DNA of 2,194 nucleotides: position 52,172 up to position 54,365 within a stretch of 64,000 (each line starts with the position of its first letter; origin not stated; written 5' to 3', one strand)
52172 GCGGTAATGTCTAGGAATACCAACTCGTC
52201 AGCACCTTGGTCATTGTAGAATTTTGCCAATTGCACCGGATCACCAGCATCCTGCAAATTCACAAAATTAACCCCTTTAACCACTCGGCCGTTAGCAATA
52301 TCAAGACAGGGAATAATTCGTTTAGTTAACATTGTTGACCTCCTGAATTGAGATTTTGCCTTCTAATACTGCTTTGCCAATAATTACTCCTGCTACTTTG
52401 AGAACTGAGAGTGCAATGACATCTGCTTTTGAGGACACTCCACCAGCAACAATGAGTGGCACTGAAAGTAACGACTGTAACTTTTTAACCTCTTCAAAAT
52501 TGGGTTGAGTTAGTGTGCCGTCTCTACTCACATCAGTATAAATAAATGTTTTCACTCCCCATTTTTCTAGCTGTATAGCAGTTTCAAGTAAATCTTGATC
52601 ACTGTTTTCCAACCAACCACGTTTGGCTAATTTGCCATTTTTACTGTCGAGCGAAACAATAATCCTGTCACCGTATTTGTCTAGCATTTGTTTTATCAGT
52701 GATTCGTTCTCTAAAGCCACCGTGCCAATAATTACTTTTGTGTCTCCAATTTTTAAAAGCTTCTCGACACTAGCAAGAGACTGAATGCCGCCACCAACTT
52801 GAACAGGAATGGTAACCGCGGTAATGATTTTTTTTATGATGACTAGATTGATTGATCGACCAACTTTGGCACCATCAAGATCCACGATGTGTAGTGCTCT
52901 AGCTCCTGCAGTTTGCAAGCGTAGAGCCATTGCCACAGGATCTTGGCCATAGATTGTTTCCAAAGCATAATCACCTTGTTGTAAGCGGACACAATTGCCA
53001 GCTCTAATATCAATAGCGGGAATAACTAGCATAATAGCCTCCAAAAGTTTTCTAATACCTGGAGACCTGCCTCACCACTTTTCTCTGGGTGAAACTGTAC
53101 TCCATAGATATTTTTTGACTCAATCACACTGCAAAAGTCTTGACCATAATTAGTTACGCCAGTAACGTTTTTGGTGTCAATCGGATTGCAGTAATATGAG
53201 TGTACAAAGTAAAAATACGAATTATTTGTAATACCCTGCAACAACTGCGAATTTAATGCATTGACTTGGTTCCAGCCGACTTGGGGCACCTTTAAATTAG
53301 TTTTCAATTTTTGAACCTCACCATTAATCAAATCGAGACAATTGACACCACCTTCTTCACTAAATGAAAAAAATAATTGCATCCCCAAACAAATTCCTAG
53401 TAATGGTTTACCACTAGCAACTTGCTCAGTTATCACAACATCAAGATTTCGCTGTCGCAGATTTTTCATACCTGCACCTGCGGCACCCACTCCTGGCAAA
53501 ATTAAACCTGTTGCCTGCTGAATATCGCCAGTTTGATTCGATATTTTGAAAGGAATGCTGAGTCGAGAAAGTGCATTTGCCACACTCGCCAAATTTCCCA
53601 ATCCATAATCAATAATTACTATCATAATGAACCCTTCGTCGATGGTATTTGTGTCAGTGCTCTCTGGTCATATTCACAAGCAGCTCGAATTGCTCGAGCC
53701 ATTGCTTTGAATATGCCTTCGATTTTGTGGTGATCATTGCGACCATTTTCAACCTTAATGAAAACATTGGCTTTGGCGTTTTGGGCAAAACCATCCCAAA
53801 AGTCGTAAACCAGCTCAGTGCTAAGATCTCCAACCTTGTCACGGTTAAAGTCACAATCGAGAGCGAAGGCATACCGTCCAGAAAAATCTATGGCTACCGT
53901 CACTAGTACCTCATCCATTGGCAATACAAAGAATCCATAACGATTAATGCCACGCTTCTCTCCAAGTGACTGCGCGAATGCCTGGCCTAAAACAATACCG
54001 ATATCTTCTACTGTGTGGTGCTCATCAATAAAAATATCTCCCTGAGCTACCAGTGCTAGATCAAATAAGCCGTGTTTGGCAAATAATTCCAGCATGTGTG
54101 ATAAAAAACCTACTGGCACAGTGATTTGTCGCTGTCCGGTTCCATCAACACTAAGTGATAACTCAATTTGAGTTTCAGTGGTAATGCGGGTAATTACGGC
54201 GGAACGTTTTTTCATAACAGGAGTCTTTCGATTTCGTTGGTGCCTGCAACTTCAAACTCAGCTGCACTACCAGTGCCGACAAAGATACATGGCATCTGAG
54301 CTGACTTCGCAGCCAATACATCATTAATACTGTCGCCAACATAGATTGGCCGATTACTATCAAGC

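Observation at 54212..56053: HisC fused to a HAD phosphatase, a candidate for the missing histidinol-phosphate phosphatase step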

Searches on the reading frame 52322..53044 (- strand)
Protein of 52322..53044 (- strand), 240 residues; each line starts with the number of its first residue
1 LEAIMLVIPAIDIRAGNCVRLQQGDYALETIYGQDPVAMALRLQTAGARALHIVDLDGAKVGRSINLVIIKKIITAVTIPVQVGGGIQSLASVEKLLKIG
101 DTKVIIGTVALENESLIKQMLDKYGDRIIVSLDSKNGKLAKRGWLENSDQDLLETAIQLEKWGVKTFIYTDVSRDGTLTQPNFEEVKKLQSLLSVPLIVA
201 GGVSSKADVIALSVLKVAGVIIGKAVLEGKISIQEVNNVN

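Call 5: search_protein_families(library=pfam, proteins=[window:52322-53044:-])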
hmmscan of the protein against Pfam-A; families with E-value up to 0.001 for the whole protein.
window:52322-53044:- (240 aa): 5 families
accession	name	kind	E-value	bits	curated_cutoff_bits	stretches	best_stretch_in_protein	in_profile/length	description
PF00977.27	His_biosynth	-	1.3e-73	247.6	23.6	1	7-231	2-227/228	Histidine biosynthesis protein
PF01207.24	Dus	-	7.9e-09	35.5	20.4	1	63-119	169-226/311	Dihydrouridine synthase (Dus)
PF03060.21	NMO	-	1e-05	25.5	28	0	183-227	182-226/331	Nitronate monooxygenase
PF05690.20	ThiG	-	6.7e-05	22.8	23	0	32-110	129-207/247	Thiazole biosynthesis protein ThiG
PF00290.26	Trp_syntA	-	0.00011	21.7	27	0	183-228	187-231/259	Tryptophan synthase alpha chain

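Call 6: search_protein_families(library=ncbifam, proteins=[window:52322-53044:-])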
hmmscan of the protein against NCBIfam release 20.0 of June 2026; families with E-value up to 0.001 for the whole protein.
window:52322-53044:- (240 aa): 19 families
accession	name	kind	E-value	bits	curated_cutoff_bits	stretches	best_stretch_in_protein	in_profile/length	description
TIGR00007.1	TIGR00007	equivalog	3.7e-75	252.5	228.95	1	7-235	1-230/231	1-(5-phosphoribosyl)-5-[(5-phosphoribosylamino)methylideneamino]imidazole-4-carboxamide isomerase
NF010112.0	PRK13585.1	equivalog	8.1e-62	208.9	243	1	5-237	3-235/241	1-(5-phosphoribosyl)-5-[(5-phosphoribosylamino)methylideneamino]imidazole-4-carboxamide isomerase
NF003156.0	PRK04128.1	equivalog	1.1e-52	179.2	285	1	5-239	2-227/231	1-(5-phosphoribosyl)-5-((5-phosphoribosylamino)methylideneamino)imidazole-4-carboxamide isomerase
TIGR01919.1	hisA-trpF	equivalog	8.1e-45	153.2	306.45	1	5-236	3-238/243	bifunctional 1-(5-phosphoribosyl)-5-((5-phosphoribosylamino)methylideneamino)imidazole-4-carboxamide isomerase/phosphoribosylanthranilate is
NF010114.0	PRK13587.1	equivalog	4.3e-38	131.3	305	1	7-226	4-224/234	1-(5-phosphoribosyl)-5-((5-phosphoribosylamino)methylideneamino)imidazole-4-carboxamide isomerase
NF010712.0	PRK14114.1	equivalog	2e-34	119.2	327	1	5-234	1-234/241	1-(5-phosphoribosyl)-5-((5-phosphoribosylamino)methylideneamino)imidazole-4-carboxamide isomerase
NF010113.0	PRK13586.1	equivalog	2.1e-30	106.1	238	1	5-231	2-226/232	1-(5-phosphoribosyl)-5-((5-phosphoribosylamino)methylideneamino)imidazole-4-carboxamide isomerase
TIGR03572.1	WbuZ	equivalog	4.9e-29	101.3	299.7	1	7-223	6-227/232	glycosyl amidation-associated protein WbuZ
NF038364.1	AglZ_HisF2_fam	equivalog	8.6e-27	94.1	310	1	31-224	26-226/248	AglZ/HisF2 family acetamidino modification protein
TIGR00735.1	hisF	equivalog_domain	1.6e-25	89.8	294.55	1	7-237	6-243/254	imidazole glycerol phosphate synthase subunit HisF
TIGR00734.1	hisAF_rel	hypoth_equivalog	8.3e-22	78.1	179.85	1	5-231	1-221/221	HisA/HisF family protein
NF003198.0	PRK04169.1-2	subfamily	1.1e-09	37.8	247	1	39-122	160-240/249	geranylgeranylglyceryl/heptaprenylglyceryl phosphate synthase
TIGR03151.1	enACPred_II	equivalog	1.2e-08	34.6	453.1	1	35-112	117-195/307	enoyl-[acyl-carrier-protein] reductase FabK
TIGR01768.1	GGGP-family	subfamily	5.5e-06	26.1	113.25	0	69-114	172-215/224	geranylgeranylglyceryl phosphate synthase family protein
NF002231.0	PRK01130.1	subfamily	1.2e-05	24.5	189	0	169-227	158-214/230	putative N-acetylmannosamine-6-phosphate 2-epimerase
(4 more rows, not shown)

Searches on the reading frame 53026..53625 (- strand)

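Call 5: search_protein_families(library=pfam, proteins=[window:53026-53625:-])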
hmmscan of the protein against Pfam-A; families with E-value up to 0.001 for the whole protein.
window:53026-53625:- (199 aa): 4 families
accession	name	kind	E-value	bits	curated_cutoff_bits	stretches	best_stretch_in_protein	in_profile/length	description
PF00117.34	GATase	-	1.9e-22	80.3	22.8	1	3-194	1-186/190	Glutamine amidotransferase class-I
PF07722.19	Peptidase_C26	-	2.4e-06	27.9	20.5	1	63-181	96-219/219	Peptidase C26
PF01174.25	SNO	-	4.8e-06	27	27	1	23-194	19-182/188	SNO glutamine amidotransferase family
PF07685.20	GATase_3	-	0.00067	19.8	27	1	27-85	28-88/196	CobB/CobQ-like glutamine amidotransferase domain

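Call 6: search_protein_families(library=ncbifam, proteins=[window:53026-53625:-])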
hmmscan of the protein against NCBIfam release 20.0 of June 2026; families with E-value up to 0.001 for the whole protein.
window:53026-53625:- (199 aa): 16 families
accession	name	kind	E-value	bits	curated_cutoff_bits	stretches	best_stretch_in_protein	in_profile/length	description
TIGR01855.1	IMP_synth_hisH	equivalog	2.4e-71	239.6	105.4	1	2-196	1-197/198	imidazole glycerol phosphate synthase subunit HisH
NF010608.0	PRK14004.1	equivalog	4.6e-50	170.2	216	1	1-197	1-209/210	imidazole glycerol phosphate synthase subunit HisH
TIGR00888.1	guaA_Nterm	equivalog_domain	9.7e-13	47.9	172.15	1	2-199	1-185/188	glutamine-hydrolyzing GMP synthase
NF001975.0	PRK00758.1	equivalog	6.8e-11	42.1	198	2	169-196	152-180/185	GMP synthase subunit A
NF000848.1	PRK00074.1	equivalog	4e-10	38.9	400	1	3-199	2-188/512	glutamine-hydrolyzing GMP synthase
TIGR03800.1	PLP_synth_Pdx2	equivalog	5.9e-08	32.8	105.55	1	11-185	10-175/184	pyridoxal 5'-phosphate synthase glutaminase subunit PdxT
NF001989.1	PRK00784.1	equivalog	1.1e-06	27.7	273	1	23-85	272-334/480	cobyric acid synthase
TIGR00566.1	trpG_papA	subfamily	1.2e-06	28.5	121.05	1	63-195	65-190/192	glutamine amidotransferase of anthranilate synthase or aminodeoxychorismate synthase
TIGR01823.1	PabB-fungal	equivalog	7.7e-06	24.4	442.55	1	70-197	84-203/742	aminodeoxychorismate synthase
NF006562.0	PRK09065.1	equivalog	1.5e-05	24.6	205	1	65-185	83-193/242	glutamine amidotransferase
NF005072.0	PRK06490.1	equivalog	5.4e-05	22.2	339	1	65-181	85-186/251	glutamine amidotransferase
NF010081.0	PRK13566.1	equivalog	5.7e-05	21.5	645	1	62-197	590-719/729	anthranilate synthase component I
NF005849.0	PRK07765.1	equivalog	8.5e-05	21.9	308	1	55-193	60-187/219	aminodeoxychorismate/anthranilate synthase component II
NF005367.0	PRK06895.1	equivalog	0.00011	22.2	265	1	67-194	67-185/190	anthranilate synthase component II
NF011201.0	PRK14607.1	equivalog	0.00014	20.7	670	1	65-195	66-186/534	bifunctional anthranilate synthase component II/anthranilate phosphoribosyltransferase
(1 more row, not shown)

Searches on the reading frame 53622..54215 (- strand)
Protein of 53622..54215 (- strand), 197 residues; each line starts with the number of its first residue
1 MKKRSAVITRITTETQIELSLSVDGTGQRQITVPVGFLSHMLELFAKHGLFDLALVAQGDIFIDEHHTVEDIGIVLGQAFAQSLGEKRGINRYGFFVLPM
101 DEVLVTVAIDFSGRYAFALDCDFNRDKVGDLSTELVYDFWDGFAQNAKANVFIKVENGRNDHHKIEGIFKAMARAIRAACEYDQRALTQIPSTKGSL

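Call 5: search_protein_families(library=pfam, proteins=[window:53622-54215:-])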
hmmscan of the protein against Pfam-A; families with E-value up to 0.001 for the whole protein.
window:53622-54215:- (197 aa): 1 family
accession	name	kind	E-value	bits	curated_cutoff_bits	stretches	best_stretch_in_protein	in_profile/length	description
PF00475.24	IGPD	-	1.2e-59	201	27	1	35-176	3-144/144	Imidazoleglycerol-phosphate dehydratase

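Call 6: search_protein_families(library=ncbifam, proteins=[window:53622-54215:-])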
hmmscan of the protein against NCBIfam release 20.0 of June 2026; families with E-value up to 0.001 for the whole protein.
window:53622-54215:- (197 aa): 13 families
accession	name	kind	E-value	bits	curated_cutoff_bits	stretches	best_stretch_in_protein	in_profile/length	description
NF002111.0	PRK00951.2-1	equivalog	1.1e-75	253.5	231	1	2-197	2-194/194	imidazoleglycerol-phosphate dehydratase HisB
NF002116.0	PRK00951.2-6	equivalog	1.4e-74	250.4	269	1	1-197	1-197/197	imidazoleglycerol-phosphate dehydratase HisB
NF002115.0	PRK00951.2-5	equivalog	6.1e-74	248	289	1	3-197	2-195/195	imidazoleglycerol-phosphate dehydratase HisB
NF002109.0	PRK00951.1-5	equivalog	6.7e-73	244.6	278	1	3-197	2-196/196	imidazoleglycerol-phosphate dehydratase HisB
NF002106.0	PRK00951.1-1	equivalog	4.6e-71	238.5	283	1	2-197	2-197/197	imidazoleglycerol-phosphate dehydratase HisB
NF003937.0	PRK05446.1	equivalog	1e-68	231.9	443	1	2-197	165-355/355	bifunctional histidinol-phosphatase/imidazoleglycerol-phosphate dehydratase HisB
NF002107.0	PRK00951.1-2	equivalog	1.5e-66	223.7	267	1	5-196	3-193/194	imidazoleglycerol-phosphate dehydratase HisB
NF002108.0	PRK00951.1-3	equivalog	5.4e-65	218.9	328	1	2-197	8-203/205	imidazoleglycerol-phosphate dehydratase HisB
NF002112.0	PRK00951.2-2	equivalog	1e-64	217.9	315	1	3-197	3-194/194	imidazoleglycerol-phosphate dehydratase HisB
NF002114.0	PRK00951.2-4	equivalog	1.3e-62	210.8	189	1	7-197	3-190/190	imidazoleglycerol-phosphate dehydratase HisB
NF002110.2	PRK00951.1-6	equivalog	3.2e-60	203.3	266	1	4-197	1-199/199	imidazoleglycerol-phosphate dehydratase HisB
NF002113.0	PRK00951.2-3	equivalog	1.3e-55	188.2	288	1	7-196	5-189/190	imidazoleglycerol-phosphate dehydratase HisB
NF010121.0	PRK13598.1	equivalog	5.6e-48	163.3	295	1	4-197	3-193/193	imidazoleglycerol-phosphate dehydratase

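Call 81: find_encoding_contigs(protein=window:53622-54215:-, flank=3000, max_places=3)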
Protein window:53622-54215:- (197 aa): 3 contigs read that carry it; 2 places shown.
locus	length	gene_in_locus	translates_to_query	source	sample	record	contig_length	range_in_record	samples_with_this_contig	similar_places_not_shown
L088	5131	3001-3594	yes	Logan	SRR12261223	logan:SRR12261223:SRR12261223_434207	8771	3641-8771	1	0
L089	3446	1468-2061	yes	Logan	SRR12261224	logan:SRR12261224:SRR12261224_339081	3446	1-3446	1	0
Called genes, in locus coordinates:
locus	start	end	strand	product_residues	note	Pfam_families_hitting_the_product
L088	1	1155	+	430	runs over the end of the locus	PF00815:Histidinol_dh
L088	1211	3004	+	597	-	PF00155:Aminotran_1_2, PF01041:DegT_DnrJ_EryC1 (weak), PF00702:Hydrolase, PF13419:HAD_2, PF13242:Hydrolase_like (weak)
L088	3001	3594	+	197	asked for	PF00475:IGPD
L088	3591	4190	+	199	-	PF00117:GATase, PF01174:SNO (weak), PF07722:Peptidase_C26 (weak)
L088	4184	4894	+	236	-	PF00977:His_biosynth, PF01207:Dus (faint), PF03060:NMO (faint)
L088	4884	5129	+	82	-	?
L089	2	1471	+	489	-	?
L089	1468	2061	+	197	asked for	PF00475:IGPD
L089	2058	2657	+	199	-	PF00117:GATase, PF01174:SNO (weak), PF07722:Peptidase_C26 (weak)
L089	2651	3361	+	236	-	PF00977:His_biosynth, PF01207:Dus (faint), PF03060:NMO (faint)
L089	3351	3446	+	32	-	?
